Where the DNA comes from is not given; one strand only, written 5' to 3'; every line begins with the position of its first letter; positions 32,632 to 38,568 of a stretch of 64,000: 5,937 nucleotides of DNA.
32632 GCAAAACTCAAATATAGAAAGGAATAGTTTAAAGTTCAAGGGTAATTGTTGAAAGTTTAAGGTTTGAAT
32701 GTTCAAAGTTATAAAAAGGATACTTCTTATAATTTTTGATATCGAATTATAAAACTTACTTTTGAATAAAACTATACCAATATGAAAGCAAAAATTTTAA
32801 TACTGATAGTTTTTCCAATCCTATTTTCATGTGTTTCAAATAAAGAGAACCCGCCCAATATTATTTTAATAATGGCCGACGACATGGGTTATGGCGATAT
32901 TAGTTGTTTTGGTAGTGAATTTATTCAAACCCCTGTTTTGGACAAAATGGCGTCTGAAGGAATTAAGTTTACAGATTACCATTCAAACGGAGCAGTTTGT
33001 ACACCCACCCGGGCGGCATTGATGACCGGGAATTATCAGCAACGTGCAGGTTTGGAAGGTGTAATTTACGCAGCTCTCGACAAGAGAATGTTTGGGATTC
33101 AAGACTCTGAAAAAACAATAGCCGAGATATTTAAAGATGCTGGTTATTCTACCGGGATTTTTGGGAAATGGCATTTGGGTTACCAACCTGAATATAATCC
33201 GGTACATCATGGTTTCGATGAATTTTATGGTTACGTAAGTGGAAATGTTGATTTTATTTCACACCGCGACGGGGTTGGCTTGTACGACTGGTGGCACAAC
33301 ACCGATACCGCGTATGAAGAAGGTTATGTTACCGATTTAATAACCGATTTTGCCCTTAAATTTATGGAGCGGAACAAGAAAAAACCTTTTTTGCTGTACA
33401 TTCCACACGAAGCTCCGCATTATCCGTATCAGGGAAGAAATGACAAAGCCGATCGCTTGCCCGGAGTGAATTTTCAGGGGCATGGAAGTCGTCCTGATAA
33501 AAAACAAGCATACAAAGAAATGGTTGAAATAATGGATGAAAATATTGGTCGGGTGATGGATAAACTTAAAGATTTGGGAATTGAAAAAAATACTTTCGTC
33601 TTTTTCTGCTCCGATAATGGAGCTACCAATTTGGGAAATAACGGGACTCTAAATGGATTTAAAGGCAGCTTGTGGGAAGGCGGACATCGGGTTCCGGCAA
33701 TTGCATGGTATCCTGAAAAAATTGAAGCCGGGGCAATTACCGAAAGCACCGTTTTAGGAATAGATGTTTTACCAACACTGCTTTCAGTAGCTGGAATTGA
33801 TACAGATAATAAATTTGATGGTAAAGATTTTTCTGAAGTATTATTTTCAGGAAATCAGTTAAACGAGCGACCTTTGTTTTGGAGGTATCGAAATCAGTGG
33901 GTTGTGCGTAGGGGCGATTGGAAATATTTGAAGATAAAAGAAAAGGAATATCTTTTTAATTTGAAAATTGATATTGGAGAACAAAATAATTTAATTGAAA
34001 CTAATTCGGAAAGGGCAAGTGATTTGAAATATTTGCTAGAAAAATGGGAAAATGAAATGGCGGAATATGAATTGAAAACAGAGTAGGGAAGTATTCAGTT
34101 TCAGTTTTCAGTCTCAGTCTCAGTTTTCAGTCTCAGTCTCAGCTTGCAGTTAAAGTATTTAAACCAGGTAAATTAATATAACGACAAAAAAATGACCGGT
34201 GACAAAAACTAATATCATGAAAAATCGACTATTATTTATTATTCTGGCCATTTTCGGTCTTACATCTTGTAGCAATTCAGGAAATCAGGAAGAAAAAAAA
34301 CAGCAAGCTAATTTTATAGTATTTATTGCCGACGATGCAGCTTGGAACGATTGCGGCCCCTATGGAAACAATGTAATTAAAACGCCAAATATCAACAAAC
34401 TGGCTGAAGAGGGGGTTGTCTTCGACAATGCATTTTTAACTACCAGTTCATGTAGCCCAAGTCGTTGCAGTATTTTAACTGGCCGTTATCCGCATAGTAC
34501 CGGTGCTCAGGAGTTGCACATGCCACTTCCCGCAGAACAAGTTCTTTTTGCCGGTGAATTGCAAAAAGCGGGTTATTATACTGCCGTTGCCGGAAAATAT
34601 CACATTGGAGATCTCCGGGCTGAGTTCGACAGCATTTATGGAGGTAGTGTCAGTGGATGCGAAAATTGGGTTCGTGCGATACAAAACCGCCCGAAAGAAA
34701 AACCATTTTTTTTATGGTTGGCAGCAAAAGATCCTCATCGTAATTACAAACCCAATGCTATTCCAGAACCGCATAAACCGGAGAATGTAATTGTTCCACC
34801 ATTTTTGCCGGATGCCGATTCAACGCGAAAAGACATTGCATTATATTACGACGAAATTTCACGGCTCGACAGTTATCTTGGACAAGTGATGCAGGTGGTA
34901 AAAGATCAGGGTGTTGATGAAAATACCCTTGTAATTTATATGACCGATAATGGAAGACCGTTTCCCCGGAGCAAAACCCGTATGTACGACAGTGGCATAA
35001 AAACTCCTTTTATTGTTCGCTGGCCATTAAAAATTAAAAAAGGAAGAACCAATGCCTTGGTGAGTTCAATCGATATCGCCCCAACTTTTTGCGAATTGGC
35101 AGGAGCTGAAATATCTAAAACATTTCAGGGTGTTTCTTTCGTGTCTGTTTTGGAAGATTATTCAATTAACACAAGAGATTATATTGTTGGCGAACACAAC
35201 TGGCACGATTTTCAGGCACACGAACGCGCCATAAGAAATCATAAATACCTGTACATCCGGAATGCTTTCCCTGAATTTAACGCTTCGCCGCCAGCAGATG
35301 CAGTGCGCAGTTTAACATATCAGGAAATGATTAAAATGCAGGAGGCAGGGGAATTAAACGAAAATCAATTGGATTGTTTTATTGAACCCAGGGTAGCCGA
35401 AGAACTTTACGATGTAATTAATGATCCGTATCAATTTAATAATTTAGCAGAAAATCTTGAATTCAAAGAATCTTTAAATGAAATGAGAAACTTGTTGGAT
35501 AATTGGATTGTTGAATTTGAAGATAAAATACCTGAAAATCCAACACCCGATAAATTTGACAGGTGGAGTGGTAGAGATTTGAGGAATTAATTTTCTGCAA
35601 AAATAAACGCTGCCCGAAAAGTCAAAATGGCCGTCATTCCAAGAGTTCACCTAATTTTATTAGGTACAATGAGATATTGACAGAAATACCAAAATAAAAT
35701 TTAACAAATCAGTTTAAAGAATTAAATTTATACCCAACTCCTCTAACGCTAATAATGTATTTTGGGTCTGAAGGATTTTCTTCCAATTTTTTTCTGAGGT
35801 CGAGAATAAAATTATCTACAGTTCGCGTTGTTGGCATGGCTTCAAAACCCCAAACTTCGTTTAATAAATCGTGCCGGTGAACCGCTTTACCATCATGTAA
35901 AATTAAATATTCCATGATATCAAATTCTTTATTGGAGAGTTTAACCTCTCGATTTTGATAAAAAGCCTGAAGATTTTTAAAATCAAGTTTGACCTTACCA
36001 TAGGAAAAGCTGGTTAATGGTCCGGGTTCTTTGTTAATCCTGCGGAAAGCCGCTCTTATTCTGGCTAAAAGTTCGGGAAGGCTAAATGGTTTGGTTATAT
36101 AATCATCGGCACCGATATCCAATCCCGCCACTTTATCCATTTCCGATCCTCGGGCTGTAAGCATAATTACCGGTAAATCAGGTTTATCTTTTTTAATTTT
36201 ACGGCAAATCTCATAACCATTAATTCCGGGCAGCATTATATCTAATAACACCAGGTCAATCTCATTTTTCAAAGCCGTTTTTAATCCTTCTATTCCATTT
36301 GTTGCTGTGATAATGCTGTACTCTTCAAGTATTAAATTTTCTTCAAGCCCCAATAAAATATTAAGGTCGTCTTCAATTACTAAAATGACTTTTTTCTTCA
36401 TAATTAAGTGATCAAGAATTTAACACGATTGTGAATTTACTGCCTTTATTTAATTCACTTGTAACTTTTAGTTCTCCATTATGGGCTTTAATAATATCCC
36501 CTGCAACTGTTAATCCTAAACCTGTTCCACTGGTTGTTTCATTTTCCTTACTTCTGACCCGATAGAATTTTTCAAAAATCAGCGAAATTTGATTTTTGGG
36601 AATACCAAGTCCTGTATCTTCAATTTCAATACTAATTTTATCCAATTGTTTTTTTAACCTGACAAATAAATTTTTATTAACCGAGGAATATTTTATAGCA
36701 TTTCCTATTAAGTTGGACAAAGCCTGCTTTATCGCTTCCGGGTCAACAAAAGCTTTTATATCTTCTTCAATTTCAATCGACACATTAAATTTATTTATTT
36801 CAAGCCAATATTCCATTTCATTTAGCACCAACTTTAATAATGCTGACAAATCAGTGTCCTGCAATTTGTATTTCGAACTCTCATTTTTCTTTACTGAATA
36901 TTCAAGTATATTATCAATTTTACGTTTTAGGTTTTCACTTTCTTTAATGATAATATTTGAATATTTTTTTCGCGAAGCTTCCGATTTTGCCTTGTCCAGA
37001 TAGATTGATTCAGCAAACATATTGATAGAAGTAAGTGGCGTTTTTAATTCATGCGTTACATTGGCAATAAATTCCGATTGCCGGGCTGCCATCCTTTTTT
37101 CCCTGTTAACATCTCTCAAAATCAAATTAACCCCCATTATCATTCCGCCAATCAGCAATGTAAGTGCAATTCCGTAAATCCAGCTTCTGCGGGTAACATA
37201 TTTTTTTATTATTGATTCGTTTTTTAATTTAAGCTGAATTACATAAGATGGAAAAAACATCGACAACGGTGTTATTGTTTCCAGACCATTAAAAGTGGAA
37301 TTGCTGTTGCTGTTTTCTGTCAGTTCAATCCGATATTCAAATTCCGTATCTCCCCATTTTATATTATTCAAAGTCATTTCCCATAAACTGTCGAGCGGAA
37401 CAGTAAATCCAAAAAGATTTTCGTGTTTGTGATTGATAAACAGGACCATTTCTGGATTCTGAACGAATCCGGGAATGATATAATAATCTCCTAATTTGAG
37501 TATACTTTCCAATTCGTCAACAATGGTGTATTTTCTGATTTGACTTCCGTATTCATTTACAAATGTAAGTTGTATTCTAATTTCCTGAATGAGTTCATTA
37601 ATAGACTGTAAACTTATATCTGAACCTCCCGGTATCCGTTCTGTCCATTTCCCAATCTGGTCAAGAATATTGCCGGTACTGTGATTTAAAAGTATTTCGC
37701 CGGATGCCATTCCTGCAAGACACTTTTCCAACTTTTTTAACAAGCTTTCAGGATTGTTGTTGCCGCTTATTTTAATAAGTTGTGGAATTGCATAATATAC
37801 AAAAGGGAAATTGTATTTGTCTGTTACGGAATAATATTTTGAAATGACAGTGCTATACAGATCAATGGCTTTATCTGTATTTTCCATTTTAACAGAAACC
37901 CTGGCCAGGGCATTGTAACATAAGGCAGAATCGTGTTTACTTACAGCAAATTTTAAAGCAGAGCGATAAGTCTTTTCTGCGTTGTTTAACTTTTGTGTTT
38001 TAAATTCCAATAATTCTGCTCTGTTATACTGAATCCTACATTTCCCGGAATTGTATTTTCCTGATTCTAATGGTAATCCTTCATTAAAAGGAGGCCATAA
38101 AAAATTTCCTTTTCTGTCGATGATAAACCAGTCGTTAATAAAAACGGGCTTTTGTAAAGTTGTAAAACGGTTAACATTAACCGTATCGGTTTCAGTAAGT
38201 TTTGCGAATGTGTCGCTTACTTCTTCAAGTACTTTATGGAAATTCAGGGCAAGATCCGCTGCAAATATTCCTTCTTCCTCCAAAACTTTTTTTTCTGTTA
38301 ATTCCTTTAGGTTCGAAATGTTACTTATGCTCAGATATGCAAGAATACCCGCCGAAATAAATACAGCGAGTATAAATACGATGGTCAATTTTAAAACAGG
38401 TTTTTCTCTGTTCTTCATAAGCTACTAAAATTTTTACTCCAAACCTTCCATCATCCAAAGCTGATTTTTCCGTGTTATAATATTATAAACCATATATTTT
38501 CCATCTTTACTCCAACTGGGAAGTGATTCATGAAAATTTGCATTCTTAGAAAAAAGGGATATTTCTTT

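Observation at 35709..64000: Iterated kinase / regulator / secreted TPR-propeller array (four or more paralogous three-component modules, about 28 kb)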

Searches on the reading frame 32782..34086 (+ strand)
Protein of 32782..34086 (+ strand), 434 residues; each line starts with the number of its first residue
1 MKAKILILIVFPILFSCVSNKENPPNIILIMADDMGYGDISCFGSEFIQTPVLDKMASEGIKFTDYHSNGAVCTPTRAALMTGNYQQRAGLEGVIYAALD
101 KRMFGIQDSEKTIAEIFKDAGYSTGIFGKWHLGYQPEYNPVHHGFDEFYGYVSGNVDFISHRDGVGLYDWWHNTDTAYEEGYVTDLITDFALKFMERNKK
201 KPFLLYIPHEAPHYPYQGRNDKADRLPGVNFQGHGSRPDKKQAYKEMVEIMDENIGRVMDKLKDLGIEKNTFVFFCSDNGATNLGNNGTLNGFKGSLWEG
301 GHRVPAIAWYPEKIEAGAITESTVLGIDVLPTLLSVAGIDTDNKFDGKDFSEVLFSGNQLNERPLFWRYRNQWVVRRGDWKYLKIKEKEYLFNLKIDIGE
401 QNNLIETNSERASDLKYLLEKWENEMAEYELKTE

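Call 61: search_protein_families(library=pfam, proteins=[window:32782-34086:+], max_evalue=0.00001)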
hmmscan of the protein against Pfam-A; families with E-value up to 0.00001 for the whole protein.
window:32782-34086:+ (434 aa): 3 families
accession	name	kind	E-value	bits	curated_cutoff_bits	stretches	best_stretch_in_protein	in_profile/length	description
PF00884.28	Sulfatase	-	7.4e-62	209.8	25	1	25-339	1-301/301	Sulfatase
PF16347.10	SGSH_C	-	6.2e-09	36.6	29.3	1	297-409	11-136/154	N-sulphoglucosamine sulphohydrolase, C-terminal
PF01663.27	Phosphodiest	-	8e-09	36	23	1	29-284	3-224/342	Type I phosphodiesterase / nucleotide pyrophosphatase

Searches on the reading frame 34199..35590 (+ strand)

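Call 61: search_protein_families(library=pfam, proteins=[window:34199-35590:+], max_evalue=0.00001)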
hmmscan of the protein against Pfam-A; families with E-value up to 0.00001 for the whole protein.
window:34199-35590:+ (463 aa): 3 families
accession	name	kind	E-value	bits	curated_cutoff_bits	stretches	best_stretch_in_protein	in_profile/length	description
PF00884.28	Sulfatase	-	7.8e-47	160.5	25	2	156-303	152-301/301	Sulfatase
PF16347.10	SGSH_C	-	1.7e-18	67.6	29.3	1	259-349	8-103/154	N-sulphoglucosamine sulphohydrolase, C-terminal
PF01663.27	Phosphodiest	-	7.4e-09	36.1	23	0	40-102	2-61/342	Type I phosphodiesterase / nucleotide pyrophosphatase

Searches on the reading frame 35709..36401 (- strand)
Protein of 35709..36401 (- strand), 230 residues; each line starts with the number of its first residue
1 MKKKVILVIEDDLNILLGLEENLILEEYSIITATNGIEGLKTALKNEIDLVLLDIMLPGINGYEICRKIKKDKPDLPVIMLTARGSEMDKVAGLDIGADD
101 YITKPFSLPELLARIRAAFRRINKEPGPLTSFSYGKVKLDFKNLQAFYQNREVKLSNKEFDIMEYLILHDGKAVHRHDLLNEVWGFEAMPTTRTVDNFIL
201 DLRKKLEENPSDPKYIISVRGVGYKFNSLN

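Call 4: search_protein_families(library=pfam, proteins=[window:35709-36401:-], max_evalue=0.01)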
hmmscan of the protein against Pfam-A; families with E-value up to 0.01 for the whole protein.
window:35709-36401:- (230 aa): 2 families
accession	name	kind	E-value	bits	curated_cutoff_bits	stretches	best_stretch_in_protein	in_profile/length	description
PF00072.30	Response_reg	-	2.8e-29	102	30.2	1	6-116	1-111/111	Response regulator receiver domain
PF00486.34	Trans_reg_C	-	3.7e-25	88.2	26.2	1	151-226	2-77/77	Transcriptional regulatory protein, C terminal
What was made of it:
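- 35709..36401 (-): RR1, OmpR-type response regulator (subfamily A). Response_reg 102 bits and Trans_reg_C 88 bits (call 4).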

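Call 7: search_protein_families(library=ncbifam, proteins=[window:35709-36401:-], max_evalue=0.001)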
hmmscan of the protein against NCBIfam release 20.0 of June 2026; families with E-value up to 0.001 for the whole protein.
window:35709-36401:- (230 aa): 102 families (the best 25 are shown)
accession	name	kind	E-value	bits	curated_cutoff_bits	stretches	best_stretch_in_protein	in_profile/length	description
NF040534.1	resp_reg_YycF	equivalog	3.9e-59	199.7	340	1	5-225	2-226/231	response regulator YycF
NF045944.1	ResRegRpaBCyano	equivalog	7.5e-59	198.9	330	1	7-227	1-228/229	response regulator transcription factor RpaB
TIGR02154.1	PhoB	equivalog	1e-57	195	296.2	1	4-226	3-225/226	phosphate regulon transcriptional regulator PhoB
NF040689.1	MtrAB_MtrA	equivalog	7.6e-57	192.2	300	1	6-225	1-217/219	MtrAB system response regulator MtrA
NF053854.1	RespRegPhoBBctds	equivalog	1.3e-52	178.4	270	1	6-227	1-225/225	two-component system response regulator PhoB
NF033117.2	vanR_ACDEGLN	exception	2.9e-52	177.5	350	1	6-226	1-225/226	VanR-ABDEGLN family response regulator transcription factor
NF008296.0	PRK11083.1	equivalog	3.6e-52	177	273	1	1-227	1-226/228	two-component system response regulator CreB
TIGR01387.1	cztR_silR_copR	subfamily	6.8e-51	173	279.2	1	6-226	1-218/218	heavy metal response regulator transcription factor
NF007005.1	PRK09468.1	equivalog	2.9e-49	167.7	331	1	3-226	3-231/237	osmolarity response regulator transcription factor OmpR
NF041734.1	resp_reg_RppA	equivalog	3.2e-48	164.1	250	1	6-227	3-228/229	two-component system response regulator RppA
NF007982.1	PRK10710.1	equivalog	3.4e-48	164.3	380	1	3-227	7-228/235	envelope stress response regulator BaeR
NF033120.0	vanR_FM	exception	3.7e-48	164.2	460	1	1-227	1-230/231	vancomycin resistance response regulator transcription factor, VanR-F/VanR-M family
NF041733.1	resp_reg_CseB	equivalog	7.4e-47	159.6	350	1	6-227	3-227/228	two-component system response regulator CseB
NF007928.2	PRK10643.1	equivalog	5.5e-46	156.9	330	1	6-225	3-215/216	two-component system response regulator PmrA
NF041209.1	resp_regPieR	equivalog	2e-45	155.2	450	1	6-228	3-229/231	two component system response regulator PieR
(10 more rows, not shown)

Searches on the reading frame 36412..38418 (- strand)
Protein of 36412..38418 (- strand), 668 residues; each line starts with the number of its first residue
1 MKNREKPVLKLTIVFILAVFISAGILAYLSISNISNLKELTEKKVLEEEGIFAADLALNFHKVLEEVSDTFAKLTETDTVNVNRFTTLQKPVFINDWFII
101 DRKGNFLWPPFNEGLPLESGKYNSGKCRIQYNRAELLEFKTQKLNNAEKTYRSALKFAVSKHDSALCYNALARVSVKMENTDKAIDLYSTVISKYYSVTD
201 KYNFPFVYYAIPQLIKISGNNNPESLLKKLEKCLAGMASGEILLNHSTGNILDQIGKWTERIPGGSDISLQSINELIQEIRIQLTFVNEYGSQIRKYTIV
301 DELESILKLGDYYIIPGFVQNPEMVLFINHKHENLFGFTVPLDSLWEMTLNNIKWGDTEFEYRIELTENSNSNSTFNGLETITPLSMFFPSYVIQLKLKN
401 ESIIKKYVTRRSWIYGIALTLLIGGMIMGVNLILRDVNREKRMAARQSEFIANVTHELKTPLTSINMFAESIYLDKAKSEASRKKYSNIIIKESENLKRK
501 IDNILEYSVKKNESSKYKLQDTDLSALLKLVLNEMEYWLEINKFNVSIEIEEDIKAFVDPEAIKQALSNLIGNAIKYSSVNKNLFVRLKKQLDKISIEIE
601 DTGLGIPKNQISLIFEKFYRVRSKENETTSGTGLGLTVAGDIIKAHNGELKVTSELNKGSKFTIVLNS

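Call 4: search_protein_families(library=pfam, proteins=[window:36412-38418:-], max_evalue=0.01)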
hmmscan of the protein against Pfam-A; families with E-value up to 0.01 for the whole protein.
window:36412-38418:- (668 aa): 5 families
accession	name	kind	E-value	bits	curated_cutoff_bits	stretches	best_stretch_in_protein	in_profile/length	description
PF02518.31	HATPase_c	-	2.9e-26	92.5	26.4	1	559-666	2-107/111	Histidine kinase-, DNA gyrase B-, and HSP90-like ATPase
PF00512.31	HisKA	-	5.2e-14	52.5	26.9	1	447-508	2-61/66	His Kinase A (phospho-acceptor) domain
PF13424.12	TPR_12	-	6.3e-05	23.5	30.1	1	128-190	4-70/77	Tetratricopeptide repeat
PF13589.12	HATPase_c_3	-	0.0029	18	25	1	564-643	4-84/137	Histidine kinase-, DNA gyrase B-, and HSP90-like ATPase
PF14938.12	SNAP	-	0.0077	16.2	25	0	128-196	115-186/282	Soluble NSF attachment protein, SNAP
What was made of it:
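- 36412..38418 (-): HK1, sensor histidine kinase (subfamily A). TM helices at 13-31 and 416-434; H-box His456. HisKA and HATPase_c, with a weak TPR_12 hit at 128-190 (call 4).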

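Call 7: search_protein_families(library=ncbifam, proteins=[window:36412-38418:-], max_evalue=0.001)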
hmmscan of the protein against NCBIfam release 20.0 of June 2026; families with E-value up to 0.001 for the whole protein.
window:36412-38418:- (668 aa): 78 families (the best 25 are shown)
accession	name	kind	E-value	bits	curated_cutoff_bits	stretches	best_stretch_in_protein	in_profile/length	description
NF046044.1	PnpS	equivalog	6.3e-64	216.4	400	1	413-666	135-389/390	two-component system histidine kinase PnpS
TIGR02966.1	phoR_proteo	equivalog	4.8e-57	193.5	334.2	1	431-665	98-332/333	phosphate regulon sensor histidine kinase PhoR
NF033092.0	HK_WalK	equivalog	3.8e-53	181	725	1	425-666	350-592/594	cell wall metabolism sensor histidine kinase WalK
NF041735.1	hist_kin_RppB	equivalog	6.8e-43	147.1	400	1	446-666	215-437/438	two-component system sensor histidine kinase RppB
NF008468.0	PRK11360.1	equivalog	1.6e-42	145.7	646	1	435-667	385-607/616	two-component system sensor histidine kinase AtoS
NF033093.1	HK_VicK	exception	1.4e-40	139.3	680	1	402-666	167-433/448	cell wall metabolism sensor histidine kinase VicK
NF033091.0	HK_VanS_ACDEFG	equivalog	3.2e-40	138.1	400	1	431-666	54-292/293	vancomycin resistance histidine kinase VanS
NF006800.0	PRK09303.1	equivalog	8e-39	133.7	342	1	446-665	150-374/383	histidine kinase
NF040691.1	MtrAB_MtrB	equivalog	2.7e-38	132.3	450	1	435-666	259-490/507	MtrAB system histidine kinase MtrB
NF047874.1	MASE3_PAS_HK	subfamily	1.3e-37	130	560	1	434-666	385-623/655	MASE3 domain-containing sensor histidine kinase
NF045911.1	TCSHisKinNblS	equivalog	3.9e-37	127.9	1000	1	427-664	368-616/621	two-component system sensor histidine kinase NblS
TIGR01386.1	cztS_silS_copS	subfamily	6.3e-37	127.6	292.55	1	445-664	239-454/457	heavy metal sensor histidine kinase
NF008312.0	PRK11100.1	equivalog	1e-36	126.8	356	1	449-667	258-473/477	two-component system sensor histidine kinase CreC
NF008235.0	PRK11006.1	equivalog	2.2e-35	122.4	390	1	432-667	189-422/431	phosphate regulon sensor histidine kinase PhoR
NF045900.1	HisKinCpxALeg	equivalog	4.8e-35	121.2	800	1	448-666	232-449/451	two-component system sensor histidine kinase CpxA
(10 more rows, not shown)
